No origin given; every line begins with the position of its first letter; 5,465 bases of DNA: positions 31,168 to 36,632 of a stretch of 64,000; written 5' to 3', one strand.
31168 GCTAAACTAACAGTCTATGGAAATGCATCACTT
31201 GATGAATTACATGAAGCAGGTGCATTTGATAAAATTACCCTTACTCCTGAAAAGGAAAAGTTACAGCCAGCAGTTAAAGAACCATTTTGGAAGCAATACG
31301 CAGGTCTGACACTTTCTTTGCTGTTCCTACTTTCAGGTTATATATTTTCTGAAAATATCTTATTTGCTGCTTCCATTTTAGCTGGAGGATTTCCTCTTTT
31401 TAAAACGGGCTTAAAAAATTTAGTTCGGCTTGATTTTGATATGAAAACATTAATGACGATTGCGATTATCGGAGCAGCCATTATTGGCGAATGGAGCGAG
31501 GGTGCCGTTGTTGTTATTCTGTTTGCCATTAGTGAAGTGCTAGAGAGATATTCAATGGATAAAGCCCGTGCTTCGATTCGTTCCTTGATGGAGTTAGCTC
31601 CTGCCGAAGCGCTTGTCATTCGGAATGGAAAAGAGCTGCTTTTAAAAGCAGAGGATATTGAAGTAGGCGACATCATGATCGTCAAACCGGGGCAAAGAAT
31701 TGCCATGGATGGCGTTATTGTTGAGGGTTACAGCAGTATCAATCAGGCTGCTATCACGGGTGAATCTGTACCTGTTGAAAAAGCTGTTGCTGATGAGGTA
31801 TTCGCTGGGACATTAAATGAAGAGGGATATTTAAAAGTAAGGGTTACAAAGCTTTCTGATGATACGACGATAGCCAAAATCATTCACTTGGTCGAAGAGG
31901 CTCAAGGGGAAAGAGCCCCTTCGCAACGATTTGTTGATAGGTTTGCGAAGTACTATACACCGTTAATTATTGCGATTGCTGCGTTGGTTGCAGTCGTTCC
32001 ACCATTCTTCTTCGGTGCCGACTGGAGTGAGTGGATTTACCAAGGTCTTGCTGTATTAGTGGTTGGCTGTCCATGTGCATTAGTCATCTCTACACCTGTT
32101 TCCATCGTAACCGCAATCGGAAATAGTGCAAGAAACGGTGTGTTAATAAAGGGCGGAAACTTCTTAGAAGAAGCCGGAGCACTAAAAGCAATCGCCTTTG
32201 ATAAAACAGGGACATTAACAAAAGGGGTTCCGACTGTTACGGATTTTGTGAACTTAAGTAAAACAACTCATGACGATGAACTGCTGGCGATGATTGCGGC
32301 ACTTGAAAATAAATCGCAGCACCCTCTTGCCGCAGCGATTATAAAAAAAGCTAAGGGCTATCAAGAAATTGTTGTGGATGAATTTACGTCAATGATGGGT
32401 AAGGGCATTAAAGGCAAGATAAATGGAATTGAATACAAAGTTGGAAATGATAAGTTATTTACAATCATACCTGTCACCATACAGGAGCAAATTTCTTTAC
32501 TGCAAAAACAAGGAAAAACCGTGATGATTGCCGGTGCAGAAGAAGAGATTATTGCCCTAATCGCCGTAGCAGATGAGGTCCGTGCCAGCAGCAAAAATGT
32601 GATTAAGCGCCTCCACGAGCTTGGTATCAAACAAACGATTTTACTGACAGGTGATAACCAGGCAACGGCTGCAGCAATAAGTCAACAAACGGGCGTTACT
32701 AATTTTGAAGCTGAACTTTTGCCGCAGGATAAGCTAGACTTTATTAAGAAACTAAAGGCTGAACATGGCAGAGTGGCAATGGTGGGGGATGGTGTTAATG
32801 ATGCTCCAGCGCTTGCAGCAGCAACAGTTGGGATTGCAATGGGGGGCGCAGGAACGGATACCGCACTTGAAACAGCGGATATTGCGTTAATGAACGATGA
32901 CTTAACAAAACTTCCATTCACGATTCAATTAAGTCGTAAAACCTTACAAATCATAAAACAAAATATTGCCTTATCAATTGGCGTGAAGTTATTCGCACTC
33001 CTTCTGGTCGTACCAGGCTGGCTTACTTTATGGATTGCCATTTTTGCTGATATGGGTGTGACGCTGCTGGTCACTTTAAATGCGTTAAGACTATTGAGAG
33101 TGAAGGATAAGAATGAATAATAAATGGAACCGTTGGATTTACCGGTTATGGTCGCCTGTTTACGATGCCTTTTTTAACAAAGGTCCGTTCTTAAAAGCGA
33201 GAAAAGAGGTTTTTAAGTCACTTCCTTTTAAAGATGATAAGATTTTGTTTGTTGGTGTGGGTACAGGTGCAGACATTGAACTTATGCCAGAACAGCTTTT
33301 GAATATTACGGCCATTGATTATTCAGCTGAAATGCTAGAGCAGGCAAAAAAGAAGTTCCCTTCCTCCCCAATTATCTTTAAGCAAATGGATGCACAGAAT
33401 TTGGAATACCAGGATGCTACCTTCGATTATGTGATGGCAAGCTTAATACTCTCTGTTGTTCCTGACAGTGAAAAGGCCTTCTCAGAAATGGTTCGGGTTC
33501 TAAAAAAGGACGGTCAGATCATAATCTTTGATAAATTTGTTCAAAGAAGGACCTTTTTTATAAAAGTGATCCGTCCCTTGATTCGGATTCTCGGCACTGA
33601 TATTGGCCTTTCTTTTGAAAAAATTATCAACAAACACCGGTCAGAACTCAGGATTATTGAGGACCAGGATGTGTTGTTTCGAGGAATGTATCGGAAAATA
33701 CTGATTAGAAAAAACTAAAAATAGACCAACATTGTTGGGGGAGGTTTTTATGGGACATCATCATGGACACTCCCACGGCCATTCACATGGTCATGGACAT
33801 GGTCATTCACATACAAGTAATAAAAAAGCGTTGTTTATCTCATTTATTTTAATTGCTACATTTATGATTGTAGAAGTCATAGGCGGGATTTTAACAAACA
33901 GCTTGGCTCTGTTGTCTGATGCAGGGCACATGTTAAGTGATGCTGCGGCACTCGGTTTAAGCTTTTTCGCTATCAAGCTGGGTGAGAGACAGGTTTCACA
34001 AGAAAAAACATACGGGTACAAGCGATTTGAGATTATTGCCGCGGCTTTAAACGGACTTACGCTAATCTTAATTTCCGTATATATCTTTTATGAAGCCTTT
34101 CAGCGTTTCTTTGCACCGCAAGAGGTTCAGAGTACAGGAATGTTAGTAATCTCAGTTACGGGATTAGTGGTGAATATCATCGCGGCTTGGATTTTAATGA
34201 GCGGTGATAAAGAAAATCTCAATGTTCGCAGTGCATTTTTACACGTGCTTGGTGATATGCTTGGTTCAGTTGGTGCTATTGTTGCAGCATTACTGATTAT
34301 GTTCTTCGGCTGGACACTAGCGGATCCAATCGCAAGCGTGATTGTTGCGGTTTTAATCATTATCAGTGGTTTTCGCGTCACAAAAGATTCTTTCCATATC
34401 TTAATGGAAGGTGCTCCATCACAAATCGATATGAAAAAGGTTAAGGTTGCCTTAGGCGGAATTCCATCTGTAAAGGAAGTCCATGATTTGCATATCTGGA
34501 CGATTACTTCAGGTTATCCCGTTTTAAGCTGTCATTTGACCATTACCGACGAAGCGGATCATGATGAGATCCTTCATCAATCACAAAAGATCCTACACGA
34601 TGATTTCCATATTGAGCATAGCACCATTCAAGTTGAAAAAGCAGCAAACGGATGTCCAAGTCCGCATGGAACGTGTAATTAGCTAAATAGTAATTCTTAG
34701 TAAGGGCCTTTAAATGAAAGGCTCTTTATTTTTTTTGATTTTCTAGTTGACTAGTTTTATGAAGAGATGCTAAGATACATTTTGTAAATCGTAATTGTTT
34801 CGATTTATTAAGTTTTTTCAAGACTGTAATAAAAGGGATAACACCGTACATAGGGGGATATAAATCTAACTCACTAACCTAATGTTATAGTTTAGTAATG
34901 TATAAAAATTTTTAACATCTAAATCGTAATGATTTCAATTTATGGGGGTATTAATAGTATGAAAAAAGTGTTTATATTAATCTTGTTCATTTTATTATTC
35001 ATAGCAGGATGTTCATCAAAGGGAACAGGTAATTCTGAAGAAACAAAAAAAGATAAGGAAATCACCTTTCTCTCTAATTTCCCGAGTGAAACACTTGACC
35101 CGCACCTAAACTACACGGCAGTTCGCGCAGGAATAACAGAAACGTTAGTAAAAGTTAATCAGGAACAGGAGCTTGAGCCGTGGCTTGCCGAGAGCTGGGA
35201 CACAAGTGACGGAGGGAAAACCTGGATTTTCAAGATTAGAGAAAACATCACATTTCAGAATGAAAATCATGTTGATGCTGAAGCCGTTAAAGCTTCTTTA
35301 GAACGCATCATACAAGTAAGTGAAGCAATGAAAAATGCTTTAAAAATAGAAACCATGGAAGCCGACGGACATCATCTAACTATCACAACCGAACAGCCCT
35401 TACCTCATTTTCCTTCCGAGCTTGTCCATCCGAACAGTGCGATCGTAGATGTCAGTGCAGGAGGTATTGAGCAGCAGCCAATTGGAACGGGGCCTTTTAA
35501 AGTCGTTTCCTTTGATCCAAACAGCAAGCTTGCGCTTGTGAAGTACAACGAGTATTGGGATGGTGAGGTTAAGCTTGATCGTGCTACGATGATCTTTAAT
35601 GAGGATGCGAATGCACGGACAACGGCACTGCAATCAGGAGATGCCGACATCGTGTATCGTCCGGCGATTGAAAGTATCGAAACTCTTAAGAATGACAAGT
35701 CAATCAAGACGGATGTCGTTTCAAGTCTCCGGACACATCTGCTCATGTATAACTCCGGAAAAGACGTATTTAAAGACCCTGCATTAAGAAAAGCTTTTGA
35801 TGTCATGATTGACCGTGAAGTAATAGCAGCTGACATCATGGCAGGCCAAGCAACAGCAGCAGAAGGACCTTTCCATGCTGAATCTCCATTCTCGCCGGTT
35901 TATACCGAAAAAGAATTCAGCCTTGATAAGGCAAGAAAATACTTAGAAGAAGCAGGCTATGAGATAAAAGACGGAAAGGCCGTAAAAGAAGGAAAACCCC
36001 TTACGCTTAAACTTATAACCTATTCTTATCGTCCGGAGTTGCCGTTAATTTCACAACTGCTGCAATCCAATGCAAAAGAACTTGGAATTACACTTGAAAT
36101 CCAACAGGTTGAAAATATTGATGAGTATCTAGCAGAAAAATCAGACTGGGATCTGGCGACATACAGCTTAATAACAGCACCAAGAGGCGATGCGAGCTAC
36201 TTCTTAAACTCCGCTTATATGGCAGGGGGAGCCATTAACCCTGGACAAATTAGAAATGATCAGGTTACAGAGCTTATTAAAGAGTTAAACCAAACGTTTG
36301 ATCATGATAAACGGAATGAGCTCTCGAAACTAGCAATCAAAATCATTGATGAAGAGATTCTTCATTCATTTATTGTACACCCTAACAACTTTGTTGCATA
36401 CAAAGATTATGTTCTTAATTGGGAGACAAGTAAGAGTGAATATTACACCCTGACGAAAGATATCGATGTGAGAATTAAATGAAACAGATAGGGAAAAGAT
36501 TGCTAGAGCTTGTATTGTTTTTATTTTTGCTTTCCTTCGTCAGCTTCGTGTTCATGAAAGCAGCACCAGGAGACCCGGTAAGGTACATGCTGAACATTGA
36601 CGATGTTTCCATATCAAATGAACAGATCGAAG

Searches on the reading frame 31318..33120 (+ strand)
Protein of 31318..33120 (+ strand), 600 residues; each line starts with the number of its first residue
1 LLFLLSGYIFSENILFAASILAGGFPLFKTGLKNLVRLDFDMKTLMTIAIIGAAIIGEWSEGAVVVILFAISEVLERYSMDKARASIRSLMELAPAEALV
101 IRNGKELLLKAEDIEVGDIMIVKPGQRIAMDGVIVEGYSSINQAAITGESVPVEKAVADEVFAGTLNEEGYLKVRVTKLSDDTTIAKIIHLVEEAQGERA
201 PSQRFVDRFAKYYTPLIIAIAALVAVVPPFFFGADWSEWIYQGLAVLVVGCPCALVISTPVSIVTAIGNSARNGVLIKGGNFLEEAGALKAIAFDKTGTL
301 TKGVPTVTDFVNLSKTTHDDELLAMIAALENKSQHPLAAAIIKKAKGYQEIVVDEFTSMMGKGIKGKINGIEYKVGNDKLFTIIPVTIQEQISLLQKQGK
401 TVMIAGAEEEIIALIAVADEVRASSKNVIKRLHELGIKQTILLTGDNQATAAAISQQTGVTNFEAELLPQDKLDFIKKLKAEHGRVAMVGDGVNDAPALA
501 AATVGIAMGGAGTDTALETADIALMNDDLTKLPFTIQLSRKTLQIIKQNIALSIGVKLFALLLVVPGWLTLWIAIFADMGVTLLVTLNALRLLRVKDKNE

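Call 79: search_protein_families(library=pfam, proteins=[window:31318-33120:+], max_evalue=0.00001)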
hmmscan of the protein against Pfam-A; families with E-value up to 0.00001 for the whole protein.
window:31318-33120:+ (600 aa): 2 families
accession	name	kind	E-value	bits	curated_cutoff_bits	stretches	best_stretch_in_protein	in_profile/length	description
PF00122.25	E1-E2_ATPase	-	1e-56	191.7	28.1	1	92-273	1-181/181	E1-E2 ATPase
PF00702.32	Hydrolase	-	3.9e-39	135.5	26.4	1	290-502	2-190/191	haloacid dehalogenase-like hydrolase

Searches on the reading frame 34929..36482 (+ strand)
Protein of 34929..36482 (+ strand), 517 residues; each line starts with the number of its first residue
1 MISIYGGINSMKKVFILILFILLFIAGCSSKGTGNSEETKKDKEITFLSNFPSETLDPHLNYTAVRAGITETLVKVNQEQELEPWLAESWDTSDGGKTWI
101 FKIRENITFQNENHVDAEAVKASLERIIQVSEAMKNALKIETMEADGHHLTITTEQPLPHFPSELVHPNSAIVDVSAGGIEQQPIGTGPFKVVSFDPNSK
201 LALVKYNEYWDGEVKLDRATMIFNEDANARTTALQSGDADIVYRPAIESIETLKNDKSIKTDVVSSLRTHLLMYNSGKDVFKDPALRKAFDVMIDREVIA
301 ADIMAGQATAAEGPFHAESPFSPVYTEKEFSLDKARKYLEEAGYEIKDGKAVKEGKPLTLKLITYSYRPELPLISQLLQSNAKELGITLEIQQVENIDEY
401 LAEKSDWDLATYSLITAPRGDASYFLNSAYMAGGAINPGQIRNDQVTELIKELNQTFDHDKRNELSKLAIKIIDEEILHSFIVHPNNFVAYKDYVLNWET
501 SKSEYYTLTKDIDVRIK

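Call 80: search_protein_families(library=pfam, proteins=[window:34929-36482:+], max_evalue=0.00001)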
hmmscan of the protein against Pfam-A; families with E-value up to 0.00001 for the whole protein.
window:34929-36482:+ (517 aa): 1 family
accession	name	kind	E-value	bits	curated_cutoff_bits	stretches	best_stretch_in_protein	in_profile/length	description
PF00496.27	SBP_bac_5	-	6.7e-82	276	32.4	1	81-432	1-363/368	Bacterial extracellular solute-binding proteins, family 5 Middle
